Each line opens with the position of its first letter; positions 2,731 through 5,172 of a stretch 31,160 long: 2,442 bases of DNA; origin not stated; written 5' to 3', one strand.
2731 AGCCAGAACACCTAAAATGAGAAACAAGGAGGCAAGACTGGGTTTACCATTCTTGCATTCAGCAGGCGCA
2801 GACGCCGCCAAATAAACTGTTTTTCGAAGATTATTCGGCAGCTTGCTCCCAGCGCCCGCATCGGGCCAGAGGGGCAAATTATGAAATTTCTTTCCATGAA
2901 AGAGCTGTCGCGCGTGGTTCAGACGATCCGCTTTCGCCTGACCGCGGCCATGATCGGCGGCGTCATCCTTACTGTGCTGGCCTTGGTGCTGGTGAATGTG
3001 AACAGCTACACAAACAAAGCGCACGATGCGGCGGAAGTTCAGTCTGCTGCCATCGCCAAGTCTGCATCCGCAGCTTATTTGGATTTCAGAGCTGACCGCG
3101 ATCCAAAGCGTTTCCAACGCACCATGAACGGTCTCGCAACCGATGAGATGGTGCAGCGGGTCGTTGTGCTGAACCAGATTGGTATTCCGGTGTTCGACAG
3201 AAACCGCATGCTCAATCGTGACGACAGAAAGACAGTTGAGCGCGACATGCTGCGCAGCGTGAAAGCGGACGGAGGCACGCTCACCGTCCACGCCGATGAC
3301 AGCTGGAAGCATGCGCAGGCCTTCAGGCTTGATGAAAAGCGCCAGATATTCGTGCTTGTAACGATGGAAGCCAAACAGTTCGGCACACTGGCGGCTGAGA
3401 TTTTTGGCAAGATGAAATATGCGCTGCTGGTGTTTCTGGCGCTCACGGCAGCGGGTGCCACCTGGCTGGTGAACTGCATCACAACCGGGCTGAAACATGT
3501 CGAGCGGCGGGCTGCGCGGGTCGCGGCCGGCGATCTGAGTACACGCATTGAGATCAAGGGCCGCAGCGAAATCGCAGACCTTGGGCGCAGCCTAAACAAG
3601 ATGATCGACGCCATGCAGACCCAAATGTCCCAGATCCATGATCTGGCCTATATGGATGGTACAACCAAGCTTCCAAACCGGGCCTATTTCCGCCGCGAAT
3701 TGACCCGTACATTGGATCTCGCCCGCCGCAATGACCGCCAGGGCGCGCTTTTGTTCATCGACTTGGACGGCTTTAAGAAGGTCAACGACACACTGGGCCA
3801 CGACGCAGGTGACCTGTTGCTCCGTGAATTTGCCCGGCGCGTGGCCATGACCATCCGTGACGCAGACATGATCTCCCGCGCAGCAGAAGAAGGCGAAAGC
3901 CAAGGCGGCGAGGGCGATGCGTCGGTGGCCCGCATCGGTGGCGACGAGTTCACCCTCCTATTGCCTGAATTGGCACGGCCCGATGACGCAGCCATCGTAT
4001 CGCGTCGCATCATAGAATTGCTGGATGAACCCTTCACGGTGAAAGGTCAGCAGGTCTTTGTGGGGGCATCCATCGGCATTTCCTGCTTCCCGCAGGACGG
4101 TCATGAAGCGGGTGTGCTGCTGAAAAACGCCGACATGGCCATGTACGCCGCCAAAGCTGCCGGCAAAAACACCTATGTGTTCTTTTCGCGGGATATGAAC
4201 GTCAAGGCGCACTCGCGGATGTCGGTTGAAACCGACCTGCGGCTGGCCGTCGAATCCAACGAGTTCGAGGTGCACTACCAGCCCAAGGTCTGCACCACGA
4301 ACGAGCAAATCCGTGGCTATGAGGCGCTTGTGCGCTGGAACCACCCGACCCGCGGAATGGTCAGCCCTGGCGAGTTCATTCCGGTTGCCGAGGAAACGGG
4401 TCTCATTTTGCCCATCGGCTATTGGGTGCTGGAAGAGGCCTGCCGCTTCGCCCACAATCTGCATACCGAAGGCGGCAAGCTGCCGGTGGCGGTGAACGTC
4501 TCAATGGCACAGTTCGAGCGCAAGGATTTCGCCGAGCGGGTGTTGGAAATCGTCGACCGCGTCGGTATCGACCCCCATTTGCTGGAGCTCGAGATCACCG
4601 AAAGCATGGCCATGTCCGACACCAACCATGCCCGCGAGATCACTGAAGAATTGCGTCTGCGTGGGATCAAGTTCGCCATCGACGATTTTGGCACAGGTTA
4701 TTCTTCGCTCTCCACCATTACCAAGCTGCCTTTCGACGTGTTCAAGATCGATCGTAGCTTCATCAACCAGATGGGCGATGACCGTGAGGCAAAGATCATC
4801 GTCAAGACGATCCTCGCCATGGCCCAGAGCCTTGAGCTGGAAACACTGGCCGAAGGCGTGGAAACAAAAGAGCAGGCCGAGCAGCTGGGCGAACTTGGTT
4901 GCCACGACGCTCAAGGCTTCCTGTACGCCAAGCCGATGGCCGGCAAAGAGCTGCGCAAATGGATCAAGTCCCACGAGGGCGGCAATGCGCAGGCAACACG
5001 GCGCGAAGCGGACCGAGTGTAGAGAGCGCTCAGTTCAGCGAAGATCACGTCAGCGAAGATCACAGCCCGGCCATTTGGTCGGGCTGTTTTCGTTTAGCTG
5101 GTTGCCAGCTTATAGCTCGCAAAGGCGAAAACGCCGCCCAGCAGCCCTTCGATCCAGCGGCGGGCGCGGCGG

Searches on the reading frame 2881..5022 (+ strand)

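Call 33: search_protein_families(library=pfam, proteins=[window:2881-5022:+], max_evalue=0.00001)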
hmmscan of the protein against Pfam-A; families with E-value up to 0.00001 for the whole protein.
window:2881-5022:+ (713 aa): 3 families
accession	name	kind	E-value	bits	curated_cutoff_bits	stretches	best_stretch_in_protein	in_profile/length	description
PF00563.25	EAL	-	2.2e-75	253.5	31.3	1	452-685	3-236/236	EAL domain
PF00990.26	GGDEF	-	2.1e-44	151.6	23.8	2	256-336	1-81/161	Diguanylate cyclase, GGDEF domain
PF00672.30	HAMP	-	1.3e-12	48.3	25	1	200-246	6-52/53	HAMP domain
